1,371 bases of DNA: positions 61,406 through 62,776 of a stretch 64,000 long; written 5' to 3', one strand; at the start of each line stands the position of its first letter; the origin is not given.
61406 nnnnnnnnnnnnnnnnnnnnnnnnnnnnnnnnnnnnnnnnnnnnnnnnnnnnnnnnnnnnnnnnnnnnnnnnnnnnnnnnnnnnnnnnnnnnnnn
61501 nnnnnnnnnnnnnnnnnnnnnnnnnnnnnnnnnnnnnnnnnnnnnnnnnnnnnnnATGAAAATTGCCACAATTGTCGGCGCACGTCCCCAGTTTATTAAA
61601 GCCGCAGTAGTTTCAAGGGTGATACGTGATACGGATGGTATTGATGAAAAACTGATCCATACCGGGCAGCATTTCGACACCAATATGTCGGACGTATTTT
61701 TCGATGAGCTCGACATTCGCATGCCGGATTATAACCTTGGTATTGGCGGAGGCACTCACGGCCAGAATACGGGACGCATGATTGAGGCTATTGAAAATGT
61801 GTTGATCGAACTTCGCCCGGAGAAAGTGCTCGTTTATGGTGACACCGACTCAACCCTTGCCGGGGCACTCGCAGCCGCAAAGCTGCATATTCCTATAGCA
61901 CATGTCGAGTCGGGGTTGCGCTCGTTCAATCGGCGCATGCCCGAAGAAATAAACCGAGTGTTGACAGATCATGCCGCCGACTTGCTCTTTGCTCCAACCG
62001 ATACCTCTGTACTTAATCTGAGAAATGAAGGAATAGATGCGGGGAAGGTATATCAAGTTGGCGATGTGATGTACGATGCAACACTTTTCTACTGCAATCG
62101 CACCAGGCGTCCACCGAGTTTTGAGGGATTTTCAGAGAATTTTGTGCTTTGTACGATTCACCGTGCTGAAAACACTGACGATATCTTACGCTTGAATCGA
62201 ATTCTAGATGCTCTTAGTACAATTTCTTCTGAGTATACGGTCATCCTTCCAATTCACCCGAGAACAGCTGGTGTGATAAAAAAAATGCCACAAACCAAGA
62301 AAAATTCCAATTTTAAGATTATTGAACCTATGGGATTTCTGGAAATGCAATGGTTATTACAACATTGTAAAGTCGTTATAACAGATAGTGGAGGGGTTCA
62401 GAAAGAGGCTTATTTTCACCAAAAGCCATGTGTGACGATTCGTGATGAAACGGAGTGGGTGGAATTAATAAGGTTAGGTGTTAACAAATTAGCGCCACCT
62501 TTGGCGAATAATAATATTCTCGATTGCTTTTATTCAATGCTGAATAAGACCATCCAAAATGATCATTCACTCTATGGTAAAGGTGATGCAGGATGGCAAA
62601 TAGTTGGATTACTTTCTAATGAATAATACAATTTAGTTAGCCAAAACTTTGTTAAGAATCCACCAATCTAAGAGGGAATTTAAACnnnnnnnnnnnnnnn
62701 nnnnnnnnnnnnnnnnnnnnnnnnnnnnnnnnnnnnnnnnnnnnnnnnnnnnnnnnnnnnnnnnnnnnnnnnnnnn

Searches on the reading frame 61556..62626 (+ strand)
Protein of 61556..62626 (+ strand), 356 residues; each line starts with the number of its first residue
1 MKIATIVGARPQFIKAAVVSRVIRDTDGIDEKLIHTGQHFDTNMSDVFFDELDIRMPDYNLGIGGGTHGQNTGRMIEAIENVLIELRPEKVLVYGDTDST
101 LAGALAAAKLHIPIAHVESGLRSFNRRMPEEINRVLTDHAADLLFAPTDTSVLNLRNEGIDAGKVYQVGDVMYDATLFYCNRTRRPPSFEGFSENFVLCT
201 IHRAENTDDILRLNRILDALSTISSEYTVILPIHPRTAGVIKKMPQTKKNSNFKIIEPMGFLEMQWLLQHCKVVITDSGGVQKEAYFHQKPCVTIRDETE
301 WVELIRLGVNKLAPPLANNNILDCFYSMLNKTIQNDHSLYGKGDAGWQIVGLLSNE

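Call 71: find_encoding_contigs(protein=window:61556-62626:+, flank=10000, max_places=3)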
Protein window:61556-62626:+ (356 aa): 2 contigs read that carry it; 2 places shown.
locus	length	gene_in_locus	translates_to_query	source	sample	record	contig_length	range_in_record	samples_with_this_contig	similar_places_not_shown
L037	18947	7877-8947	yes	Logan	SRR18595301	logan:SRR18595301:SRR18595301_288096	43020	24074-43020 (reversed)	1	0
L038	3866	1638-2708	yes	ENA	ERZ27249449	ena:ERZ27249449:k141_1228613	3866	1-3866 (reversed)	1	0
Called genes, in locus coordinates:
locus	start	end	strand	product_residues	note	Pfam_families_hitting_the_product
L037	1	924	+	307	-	?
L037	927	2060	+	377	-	-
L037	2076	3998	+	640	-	PF13522:GATase_6, PF13537:GATase_7, PF00733:Asn_synthase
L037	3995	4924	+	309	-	PF01209:Ubie_methyltran (weak), PF13489:Methyltransf_23, PF08241:Methyltransf_11, PF08242:Methyltransf_12, PF13649:Methyltransf_25, PF13847:Methyltransf_31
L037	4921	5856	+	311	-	PF01073:3Beta_HSD, PF01370:Epimerase, PF02719:Polysacc_synt_2, PF04321:RmlD_sub_bind, PF05368:NmrA (weak), PF07993:NAD_binding_4 (faint), PF13460:NAD_binding_10, PF16363:GDP_Man_Dehyd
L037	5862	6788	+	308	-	PF01073:3Beta_HSD (weak), PF01370:Epimerase, PF02719:Polysacc_synt_2, PF04321:RmlD_sub_bind, PF07993:NAD_binding_4 (faint), PF13460:NAD_binding_10 (weak), PF16363:GDP_Man_Dehyd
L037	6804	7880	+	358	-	PF01073:3Beta_HSD, PF01370:Epimerase, PF02719:Polysacc_synt_2 (faint), PF16363:GDP_Man_Dehyd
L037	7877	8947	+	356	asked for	PF02350:Epimerase_2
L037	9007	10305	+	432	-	-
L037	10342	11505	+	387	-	-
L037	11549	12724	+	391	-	-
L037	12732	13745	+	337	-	PF01408:GFO_IDH_MocA, PF02894:GFO_IDH_MocA_C, PF22685:Gal80p_C-like (weak), PF22725:GFO_IDH_MocA_C3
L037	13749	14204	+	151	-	PF25084:LbH_EIF2B (faint), PF25087:GMPPB_C (faint), PF00132:Hexapep (weak), PF14602:Hexapep_2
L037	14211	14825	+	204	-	PF00117:GATase, PF07685:GATase_3 (faint), PF01174:SNO (weak), PF07722:Peptidase_C26 (weak)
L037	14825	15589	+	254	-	PF00977:His_biosynth, PF01180:DHO_dh (weak)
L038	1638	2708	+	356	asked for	PF02350:Epimerase_2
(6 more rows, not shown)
